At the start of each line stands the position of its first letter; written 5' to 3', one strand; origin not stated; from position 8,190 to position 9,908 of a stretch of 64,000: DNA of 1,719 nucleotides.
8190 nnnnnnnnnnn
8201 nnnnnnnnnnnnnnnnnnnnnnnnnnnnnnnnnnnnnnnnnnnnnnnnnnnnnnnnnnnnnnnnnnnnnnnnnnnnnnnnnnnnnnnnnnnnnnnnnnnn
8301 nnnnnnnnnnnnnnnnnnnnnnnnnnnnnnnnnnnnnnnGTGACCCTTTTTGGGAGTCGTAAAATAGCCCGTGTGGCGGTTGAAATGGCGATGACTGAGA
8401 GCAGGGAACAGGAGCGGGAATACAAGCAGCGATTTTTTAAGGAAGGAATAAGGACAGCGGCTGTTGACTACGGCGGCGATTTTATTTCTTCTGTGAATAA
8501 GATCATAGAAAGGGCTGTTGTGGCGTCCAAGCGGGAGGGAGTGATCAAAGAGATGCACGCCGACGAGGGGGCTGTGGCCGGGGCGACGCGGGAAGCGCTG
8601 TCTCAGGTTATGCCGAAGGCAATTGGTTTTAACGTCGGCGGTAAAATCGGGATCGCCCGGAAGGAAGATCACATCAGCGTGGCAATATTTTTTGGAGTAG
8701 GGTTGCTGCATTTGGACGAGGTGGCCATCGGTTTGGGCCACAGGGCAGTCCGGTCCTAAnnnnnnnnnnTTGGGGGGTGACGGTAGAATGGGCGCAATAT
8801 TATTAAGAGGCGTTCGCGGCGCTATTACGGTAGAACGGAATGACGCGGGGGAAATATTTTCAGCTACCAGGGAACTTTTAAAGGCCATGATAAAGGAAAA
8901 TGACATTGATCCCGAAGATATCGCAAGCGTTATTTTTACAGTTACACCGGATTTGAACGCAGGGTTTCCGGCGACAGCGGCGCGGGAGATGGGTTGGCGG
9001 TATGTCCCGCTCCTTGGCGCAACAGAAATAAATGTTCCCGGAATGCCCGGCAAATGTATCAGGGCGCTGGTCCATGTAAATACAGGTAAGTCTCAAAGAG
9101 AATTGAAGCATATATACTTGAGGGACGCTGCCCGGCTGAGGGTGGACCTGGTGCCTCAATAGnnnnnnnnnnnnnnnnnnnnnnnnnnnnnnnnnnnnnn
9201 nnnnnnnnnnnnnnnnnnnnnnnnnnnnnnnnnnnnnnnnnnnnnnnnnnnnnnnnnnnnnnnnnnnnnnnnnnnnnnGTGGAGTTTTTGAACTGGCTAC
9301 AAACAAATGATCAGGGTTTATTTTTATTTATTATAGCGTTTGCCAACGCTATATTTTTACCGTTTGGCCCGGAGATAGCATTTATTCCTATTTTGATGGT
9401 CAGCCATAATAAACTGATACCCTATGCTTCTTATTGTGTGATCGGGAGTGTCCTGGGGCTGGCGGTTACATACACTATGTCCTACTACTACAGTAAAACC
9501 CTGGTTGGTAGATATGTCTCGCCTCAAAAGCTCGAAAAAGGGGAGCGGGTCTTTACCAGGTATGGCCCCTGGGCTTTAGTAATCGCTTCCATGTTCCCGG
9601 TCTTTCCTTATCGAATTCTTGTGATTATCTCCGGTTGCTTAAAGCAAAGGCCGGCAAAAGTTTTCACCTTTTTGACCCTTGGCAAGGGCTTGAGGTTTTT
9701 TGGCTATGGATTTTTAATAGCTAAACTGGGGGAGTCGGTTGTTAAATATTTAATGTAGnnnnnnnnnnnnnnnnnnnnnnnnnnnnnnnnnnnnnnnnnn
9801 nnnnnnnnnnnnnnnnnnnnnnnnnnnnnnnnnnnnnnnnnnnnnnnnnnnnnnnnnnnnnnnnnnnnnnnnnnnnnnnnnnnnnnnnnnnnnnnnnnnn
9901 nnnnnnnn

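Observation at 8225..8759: HutP-family NAG-repeat RNA-binding protein at the head of the aromatic amino-acid supraoperon, with no hut genes nearby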

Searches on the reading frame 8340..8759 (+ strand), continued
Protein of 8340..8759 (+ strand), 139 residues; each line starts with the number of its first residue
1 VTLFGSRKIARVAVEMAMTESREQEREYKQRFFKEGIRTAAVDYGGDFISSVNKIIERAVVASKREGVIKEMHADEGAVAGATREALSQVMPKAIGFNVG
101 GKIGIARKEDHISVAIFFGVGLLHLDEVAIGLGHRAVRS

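Call 19: find_related_loci(query=A2, collection=genome_contigs, flank=8000)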
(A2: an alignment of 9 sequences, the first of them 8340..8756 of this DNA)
Query A2 (139 aa) in genome_contigs; peptide patterns used: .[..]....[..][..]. (x = any residue, [..] = any of these).
599 stretches matched a pattern (row limit reached: there are more); 571 encode a relative of the query (tblastn E <= 1e-3); the best 80 are kept; 80 distinct loci.
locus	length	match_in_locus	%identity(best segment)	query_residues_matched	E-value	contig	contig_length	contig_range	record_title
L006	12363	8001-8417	91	1-139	8e-82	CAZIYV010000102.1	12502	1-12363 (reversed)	MAG TPA_asm: uncultured Pelotomaculum sp. isolate SRP302447_co2_772 genome assembly, contig: NODE_14084_length_12502_cov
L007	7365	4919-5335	91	1-139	5e-81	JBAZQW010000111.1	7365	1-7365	MAG: Desulfotomaculaceae bacterium isolate SO_2017_SWC_8 scaffold_8625_c1_LP-4_2017, whole genome shotgun sequence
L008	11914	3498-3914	91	1-139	6e-80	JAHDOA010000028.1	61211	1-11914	MAG: Pelotomaculum sp. isolate SL1-B34.2 k141_298981, whole genome shotgun sequence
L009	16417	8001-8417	86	1-139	3e-79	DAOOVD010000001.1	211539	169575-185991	MAG TPA_asm: Bacillota bacterium isolate AMR_MDS_2450 NODE_21_length_211539_cov_6.811901, whole genome shotgun sequence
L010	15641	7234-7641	88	4-139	8e-78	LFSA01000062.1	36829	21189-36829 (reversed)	MAG: Pelotomaculum sp. DTU098 scaffold39368, whole genome shotgun sequence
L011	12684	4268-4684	84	1-139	4e-76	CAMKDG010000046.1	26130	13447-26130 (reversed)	MAG: uncultured Desulfotomaculum sp. isolate SRR12377472_bin.7_metawrap_v1.3_MAG genome assembly, contig: SRR12377472_59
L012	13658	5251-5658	85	4-139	1e-75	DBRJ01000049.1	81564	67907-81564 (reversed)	MAG TPA_asm: Pelotomaculum sp. UBA1371 UBA1371_contig_6686, whole genome shotgun sequence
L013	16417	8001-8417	83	1-139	3e-75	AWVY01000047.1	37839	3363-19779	Desulforamulus aquiferis strain Bs105 00311, whole genome shotgun sequence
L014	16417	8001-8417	83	1-139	5e-75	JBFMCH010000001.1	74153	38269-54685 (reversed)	MAG: Bacillota bacterium isolate MAG188 MAG188_1, whole genome shotgun sequence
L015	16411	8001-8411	82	1-137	1e-74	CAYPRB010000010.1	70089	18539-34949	MAG TPA_asm: uncultured Pelotomaculum sp. isolate SRP241341_co1_66 genome assembly, contig: NODE_504_length_70089_cov_18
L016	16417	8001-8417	80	1-139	5e-73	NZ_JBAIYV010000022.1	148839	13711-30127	Desulfotomaculum sp. 1211_IL3151 NODE_9_length_148839_cov_21.663887, whole genome shotgun sequence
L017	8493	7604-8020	80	1-139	8e-72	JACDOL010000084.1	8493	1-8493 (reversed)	MAG: Desulfotomaculum sp. isolate GB_MAG20_002 c_000000006671, whole genome shotgun sequence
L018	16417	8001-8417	79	1-139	8e-71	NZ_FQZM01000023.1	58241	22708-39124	Desulfofundulus thermosubterraneus DSM 16057, whole genome shotgun sequence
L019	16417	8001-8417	78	1-139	9e-71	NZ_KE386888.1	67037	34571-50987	Desulfovirgula thermocuniculi DSM 16036 G454DRAFT_scaffold00012.12, whole genome shotgun sequence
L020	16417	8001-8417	78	1-139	2e-70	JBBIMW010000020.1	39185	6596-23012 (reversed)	MAG: Peptococcaceae bacterium isolate STS170223_bin_241 NODE_334_length_39185_cov_5.781038, whole genome shotgun sequenc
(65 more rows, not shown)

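Call 29: search_protein_families(library=pfam, proteins=[P0224, P0124, P0127, P0134, P0213, P0143, P0165, P0218, P0158, P0156], max_evalue=0.01)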
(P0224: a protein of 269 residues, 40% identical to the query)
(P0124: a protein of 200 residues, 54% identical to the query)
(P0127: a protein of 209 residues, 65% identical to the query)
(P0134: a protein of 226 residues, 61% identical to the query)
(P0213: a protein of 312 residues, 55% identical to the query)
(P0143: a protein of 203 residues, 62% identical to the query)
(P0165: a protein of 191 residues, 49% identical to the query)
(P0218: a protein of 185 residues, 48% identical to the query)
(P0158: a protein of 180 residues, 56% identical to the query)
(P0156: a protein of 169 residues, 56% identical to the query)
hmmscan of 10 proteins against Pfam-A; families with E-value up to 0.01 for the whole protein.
P0224 (269 aa): 1 family
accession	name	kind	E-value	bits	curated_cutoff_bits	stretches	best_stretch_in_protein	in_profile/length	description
PF09021.16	HutP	-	7.7e-18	65.4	25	1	9-75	1-67/128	HutP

P0124 (200 aa): 1 family
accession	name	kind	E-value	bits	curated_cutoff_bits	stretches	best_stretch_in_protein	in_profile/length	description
PF09021.16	HutP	-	1.2e-43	148.9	25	1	68-194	1-128/128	HutP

P0127 (209 aa): 1 family
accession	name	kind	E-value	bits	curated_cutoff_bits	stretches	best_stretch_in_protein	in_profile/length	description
PF09021.16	HutP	-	5e-35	121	25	1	103-207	24-128/128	HutP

P0134 (226 aa): 2 families
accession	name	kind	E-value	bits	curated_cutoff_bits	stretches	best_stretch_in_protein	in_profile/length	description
PF09021.16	HutP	-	2.9e-38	131.5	25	1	121-224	24-128/128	HutP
PF00501.34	AMP-binding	-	3.1e-15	56.3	29.9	1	40-137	3-96/384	AMP-binding enzyme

P0213 (312 aa): 3 families
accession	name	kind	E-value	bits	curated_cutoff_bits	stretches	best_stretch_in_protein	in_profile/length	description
PF00535.33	Glycos_transf_2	-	2.3e-19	70.4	23.3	1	5-91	1-95/168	Glycosyl transferase family 2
PF09021.16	HutP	-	2.4e-17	63.8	25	1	237-308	54-126/128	HutP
PF13704.12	Glyco_tranf_2_4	-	0.00015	22.6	27.5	1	11-92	1-89/98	Glycosyl transferase family 2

P0143 (203 aa): 2 families
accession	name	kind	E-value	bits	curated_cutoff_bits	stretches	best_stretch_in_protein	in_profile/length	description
PF01032.23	FecCD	-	9.8e-35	120.5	26.5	1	93-196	208-311/311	FecCD transport family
PF09021.16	HutP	-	6.3e-29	101.3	25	1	12-103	2-93/128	HutP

P0165 (191 aa): 2 families
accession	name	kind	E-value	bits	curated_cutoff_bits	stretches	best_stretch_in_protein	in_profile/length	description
PF09021.16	HutP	-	8e-27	94.5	25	1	12-102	1-91/128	HutP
PF01261.30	AP_endonuc_2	-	4.3e-09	36.9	31.1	1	115-177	183-242/249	Xylose isomerase-like TIM barrel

P0218 (185 aa): 2 families
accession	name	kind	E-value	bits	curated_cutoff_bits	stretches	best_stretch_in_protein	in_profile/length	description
PF09021.16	HutP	-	2.7e-16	60.4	25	1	106-175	26-95/128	HutP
PF00474.23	SSF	-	3.6e-05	23.2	22.8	1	44-110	262-330/406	Sodium:solute symporter family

P0158 (180 aa): 1 family
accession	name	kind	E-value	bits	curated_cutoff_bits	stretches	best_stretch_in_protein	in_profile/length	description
PF09021.16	HutP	-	5.1e-28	98.3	25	1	15-103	1-89/128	HutP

P0156 (169 aa): 1 family
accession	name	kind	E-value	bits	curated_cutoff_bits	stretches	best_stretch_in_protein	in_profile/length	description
PF09021.16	HutP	-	2.7e-28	99.2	25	1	90-167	51-128/128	HutP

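Call 33: find_encoding_contigs(protein=P0135, flank=6000, max_places=2)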
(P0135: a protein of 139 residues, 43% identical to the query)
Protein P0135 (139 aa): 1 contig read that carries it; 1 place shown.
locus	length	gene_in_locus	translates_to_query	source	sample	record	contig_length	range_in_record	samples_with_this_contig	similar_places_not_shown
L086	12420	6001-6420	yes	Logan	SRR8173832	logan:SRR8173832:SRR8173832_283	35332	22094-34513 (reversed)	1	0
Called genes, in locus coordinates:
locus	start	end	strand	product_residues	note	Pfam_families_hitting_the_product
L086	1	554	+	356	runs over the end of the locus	PF07690:MFS_1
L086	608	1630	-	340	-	PF02129:Peptidase_S15 (weak), PF00561:Abhydrolase_1, PF12146:Hydrolase_4, PF12697:Abhydrolase_6, PF20434:BD-FAE, PF00326:Peptidase_S9, PF10142:PhoPQ_related (weak), PF12146:Hydrolase_4, +1 more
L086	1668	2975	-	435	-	PF13638:PIN_4, PF13245:AAA_19 (faint), PF02562:PhoH, PF13604:AAA_30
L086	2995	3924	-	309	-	PF00890:FAD_binding_2 (weak), PF01266:DAO (faint), PF01946:Thi4 (weak), PF03486:HI0933_like (faint), PF07992:Pyr_redox_2, PF13738:Pyr_redox_3, PF00070:Pyr_redox (weak)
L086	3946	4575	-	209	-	PF00753:Lactamase_B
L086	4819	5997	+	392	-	PF00390:malic, PF03949:Malic_M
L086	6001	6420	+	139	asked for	PF09021:HutP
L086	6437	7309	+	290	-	PF12974:Phosphonate-bd, PF09084:NMT1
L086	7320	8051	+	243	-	PF02463:SMC_N (faint), PF13175:AAA_15 (weak), PF00005:ABC_tran, PF13304:AAA_21 (faint)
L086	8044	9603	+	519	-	PF00528:BPD_transp_1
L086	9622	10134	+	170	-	PF00857:Isochorismatase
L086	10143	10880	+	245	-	PF03883:H2O2_YaaD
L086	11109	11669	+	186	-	PF00578:AhpC-TSA, PF08534:Redoxin, PF10417:1-cysPrx_C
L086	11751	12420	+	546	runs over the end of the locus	PF00890:FAD_binding_2 (weak), PF01134:GIDA (faint), PF01266:DAO (faint), PF07992:Pyr_redox_2, PF12831:FAD_oxidored (weak), PF13738:Pyr_redox_3, PF00070:Pyr_redox, PF13192:Thioredoxin_3, +3 more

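Call 34: find_encoding_contigs(protein=P0169, flank=6000, max_places=2)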
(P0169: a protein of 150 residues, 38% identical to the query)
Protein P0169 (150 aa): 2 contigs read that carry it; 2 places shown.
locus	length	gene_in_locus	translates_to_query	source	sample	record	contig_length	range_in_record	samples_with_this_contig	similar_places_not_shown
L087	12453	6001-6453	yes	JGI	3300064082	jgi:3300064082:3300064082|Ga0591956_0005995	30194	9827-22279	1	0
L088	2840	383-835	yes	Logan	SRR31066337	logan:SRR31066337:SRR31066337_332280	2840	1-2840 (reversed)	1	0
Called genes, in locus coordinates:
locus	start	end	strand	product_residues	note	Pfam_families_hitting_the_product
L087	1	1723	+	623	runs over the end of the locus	PF00282:Pyridoxal_deC, PF21391:tyr_de_CO2_C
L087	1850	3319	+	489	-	PF00324:AA_permease, PF13520:AA_permease_2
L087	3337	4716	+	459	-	PF03553:Na_H_antiporter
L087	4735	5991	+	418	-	PF00579:tRNA-synt_1b, PF22421:SYY_C-terminal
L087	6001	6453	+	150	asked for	PF09021:HutP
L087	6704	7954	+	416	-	PF00155:Aminotran_1_2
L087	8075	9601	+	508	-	PF01235:Na_Ala_symp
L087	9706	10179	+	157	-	-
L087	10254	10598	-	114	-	-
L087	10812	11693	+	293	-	PF04018:VCA0040-like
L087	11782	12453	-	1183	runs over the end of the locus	PF01855:POR_N, PF17147:PFOR_II, PF01558:POR, PF10371:EKR, PF00037:Fer4 (weak), PF12837:Fer4_6 (weak), PF12838:Fer4_7, PF02775:TPP_enzyme_C, +7 more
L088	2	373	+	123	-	?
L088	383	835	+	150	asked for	PF09021:HutP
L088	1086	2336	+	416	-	PF00155:Aminotran_1_2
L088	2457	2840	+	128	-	?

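Call 35: find_encoding_contigs(protein=P0126, flank=6000, max_places=2)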
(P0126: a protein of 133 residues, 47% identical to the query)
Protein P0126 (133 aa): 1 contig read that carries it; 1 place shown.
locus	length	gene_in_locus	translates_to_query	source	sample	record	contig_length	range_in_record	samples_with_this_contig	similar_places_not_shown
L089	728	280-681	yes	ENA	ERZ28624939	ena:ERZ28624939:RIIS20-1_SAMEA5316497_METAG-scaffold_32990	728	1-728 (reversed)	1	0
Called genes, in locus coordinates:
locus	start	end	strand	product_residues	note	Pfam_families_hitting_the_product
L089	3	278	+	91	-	?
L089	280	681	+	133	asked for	PF09021:HutP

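Call 36: find_encoding_contigs(protein=P0133, flank=6000, max_places=2)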
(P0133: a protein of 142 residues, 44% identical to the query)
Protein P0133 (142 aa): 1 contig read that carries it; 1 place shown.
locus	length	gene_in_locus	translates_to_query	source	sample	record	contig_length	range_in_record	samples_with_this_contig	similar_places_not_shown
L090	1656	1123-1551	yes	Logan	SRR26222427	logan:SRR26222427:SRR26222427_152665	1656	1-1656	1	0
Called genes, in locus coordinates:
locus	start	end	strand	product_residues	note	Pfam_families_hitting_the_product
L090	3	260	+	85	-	?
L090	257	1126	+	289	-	PF01418:HTH_6, PF01380:SIS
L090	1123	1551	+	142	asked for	PF09021:HutP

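Call 37: find_encoding_contigs(protein=P0161, flank=6000, max_places=2)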
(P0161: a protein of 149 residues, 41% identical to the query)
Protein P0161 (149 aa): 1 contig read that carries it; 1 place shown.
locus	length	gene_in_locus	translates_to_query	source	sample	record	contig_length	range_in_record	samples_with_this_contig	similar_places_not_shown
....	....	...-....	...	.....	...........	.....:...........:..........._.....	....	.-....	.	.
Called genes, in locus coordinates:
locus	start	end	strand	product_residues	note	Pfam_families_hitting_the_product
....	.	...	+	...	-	?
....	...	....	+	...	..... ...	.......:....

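Call 77: predict_structure(alignment_id=A3)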
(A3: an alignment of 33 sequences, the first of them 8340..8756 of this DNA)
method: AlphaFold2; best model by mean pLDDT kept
length: 139 residues; sequences in the alignment: 33
mean_pLDDT: 85.1   pTM: 0.84
mean pLDDT of the five models: 85.1, 84.7, 82.2, 68.8, 43.2
residues with pLDDT >= 90: 78; 70-90: 37; 50-70: 20; < 50: 4
segments of 3 or more residues with pLDDT < 50: 122-125
pLDDT, mean of each block of 10 residues (from residue 1): 77 94 94 96 71 89 93 91 93 71 93 87 58 87
secondary structure, 60 per line:
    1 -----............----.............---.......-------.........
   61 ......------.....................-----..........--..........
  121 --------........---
elements in order: H6-17 H22-34 E38-44 H52-66 H73-93 E99-108 E111-120 E129-136

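Call 80: fold_search(model_id=the predicted structure, library=pdb)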
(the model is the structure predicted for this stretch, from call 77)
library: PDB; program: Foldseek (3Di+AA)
matches with E <= 10: 472; with E <= 0.001: 11
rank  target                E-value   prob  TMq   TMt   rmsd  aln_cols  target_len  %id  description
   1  1vea_B                7.2e-10  1.00  0.76  0.74   3.4       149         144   22  Crystal Structure of HutP, an RNA binding antitermination protein (released 2004-07-20)
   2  1wpv_A                4.6e-09  1.00  0.77  0.73   3.4       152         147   24  Crystal Structure of Activated Binary complex of HutP, an RNA binding anti-termination protein (released 2005-03-15)
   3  1wmq_A                5.7e-09  1.00  0.71  0.69   4.2       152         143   23  Structure of the HutP antitermination complex bound to a single stranded region of hut mRNA (released 2005-03-15)
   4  1wmq_B                1.4e-08  1.00  0.72  0.70   3.7       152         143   20  Structure of the HutP antitermination complex bound to a single stranded region of hut mRNA (released 2005-03-15)
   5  4h4l_B                6.3e-08  1.00  0.68  0.66   4.4       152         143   23  Crystal Structure of ternary complex of HutP(HutP-L-His-Zn) (released 2013-09-04)
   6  1vea_A                1.9e-07  1.00  0.76  0.74   2.8       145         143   21  Crystal Structure of HutP, an RNA binding antitermination protein (released 2004-07-20)
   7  1wrn_A                2.7e-07  1.00  0.70  0.67   4.3       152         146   22  Metal Ion dependency of the antiterminator protein, HutP, for binding to the terminator region of hut mRNA- A structur (released 2005-08-30)
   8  4ok9_A                3.8e-07  1.00  0.75  0.72   3.2       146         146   22  Crystal structure of the single-stranded RNA binding protein HutP from Geobacillus thermodenitrificans (released 2014-03-19)
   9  4h4l_I                5.7e-07  1.00  0.66  0.65   4.9       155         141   24  Crystal Structure of ternary complex of HutP(HutP-L-His-Zn) (released 2013-09-04)
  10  4h4l_C                1.0e-06  1.00  0.71  0.71   3.1       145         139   21  Crystal Structure of ternary complex of HutP(HutP-L-His-Zn) (released 2013-09-04)
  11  4h4l_D                1.9e-06  1.00  0.71  0.70   3.7       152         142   24  Crystal Structure of ternary complex of HutP(HutP-L-His-Zn) (released 2013-09-04)
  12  6m37_C                2.7e-03  0.97  0.37  0.43   9.4       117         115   18  The crystal structure of B. subtilis RsbV/RsbW complex in the hexagonal crystal form (released 2020-07-15)
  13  6m37_A                5.6e-03  0.87  0.34  0.39   9.5       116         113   19  The crystal structure of B. subtilis RsbV/RsbW complex in the hexagonal crystal form (released 2020-07-15)
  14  8jzt_F                1.7e-02  0.66  0.29  0.30   7.4        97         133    8  The sigF and anti-sigma factor complex (released 2024-10-16)
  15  8ih8_C                2.1e-02  0.89  0.37  0.39   5.4        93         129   12  anti-sigmaF factor and Anti-sigmaF factor antagonist complex(usfx-RsfB) (released 2024-02-28)
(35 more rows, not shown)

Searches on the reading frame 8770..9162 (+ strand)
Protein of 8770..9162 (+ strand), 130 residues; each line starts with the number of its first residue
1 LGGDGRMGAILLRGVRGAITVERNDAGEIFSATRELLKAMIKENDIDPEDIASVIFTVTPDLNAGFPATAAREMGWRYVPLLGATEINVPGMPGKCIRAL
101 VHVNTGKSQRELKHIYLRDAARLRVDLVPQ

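Call 3: search_protein_families(library=pfam, proteins=[window:8770-9162:+], max_evalue=0.01)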
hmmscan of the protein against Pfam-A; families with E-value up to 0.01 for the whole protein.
window:8770-9162:+ (130 aa): 1 family
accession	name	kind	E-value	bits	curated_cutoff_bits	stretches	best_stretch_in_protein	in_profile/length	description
PF07736.16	CM_1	-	5.6e-46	156.2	27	1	13-127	2-116/116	Chorismate mutase type I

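Call 4: search_protein_families(library=ncbifam, proteins=[window:8770-9162:+], max_evalue=0.01)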
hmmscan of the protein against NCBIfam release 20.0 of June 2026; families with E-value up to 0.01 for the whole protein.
window:8770-9162:+ (130 aa): 1 family
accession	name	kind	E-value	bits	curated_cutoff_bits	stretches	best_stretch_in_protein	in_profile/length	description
TIGR01796.1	CM_mono_aroH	equivalog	5e-41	139.8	82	1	12-127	1-117/117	chorismate mutase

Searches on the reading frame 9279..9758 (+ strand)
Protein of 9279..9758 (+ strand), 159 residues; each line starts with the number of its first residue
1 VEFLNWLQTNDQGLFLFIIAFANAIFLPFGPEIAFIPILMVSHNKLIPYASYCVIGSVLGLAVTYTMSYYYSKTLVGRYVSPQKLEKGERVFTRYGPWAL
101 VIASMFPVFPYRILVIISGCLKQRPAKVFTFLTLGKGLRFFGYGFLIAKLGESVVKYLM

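Call 3: search_protein_families(library=pfam, proteins=[window:9279-9758:+], max_evalue=0.01)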
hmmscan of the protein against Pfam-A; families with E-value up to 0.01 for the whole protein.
window:9279-9758:+ (159 aa): 1 family
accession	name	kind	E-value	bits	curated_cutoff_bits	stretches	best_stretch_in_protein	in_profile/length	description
PF09335.16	VTT_dom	-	1.9e-10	41.7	33.9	1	46-147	16-121/123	VTT domain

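Call 4: search_protein_families(library=ncbifam, proteins=[window:9279-9758:+], max_evalue=0.01)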
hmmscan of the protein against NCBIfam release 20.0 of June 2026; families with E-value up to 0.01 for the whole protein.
window:9279-9758:+ (159 aa): 2 families
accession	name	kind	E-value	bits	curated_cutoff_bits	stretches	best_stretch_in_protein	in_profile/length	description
NF052605.1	UndecprPTUptAStph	equivalog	0.0053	16.8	300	1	51-145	55-157/197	undecaprenyl phosphate transporter UptA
NF052604.1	UndecprPTUtpABac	equivalog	0.0085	16.2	250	0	51-134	54-140/198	undecaprenyl phosphate transporter UptA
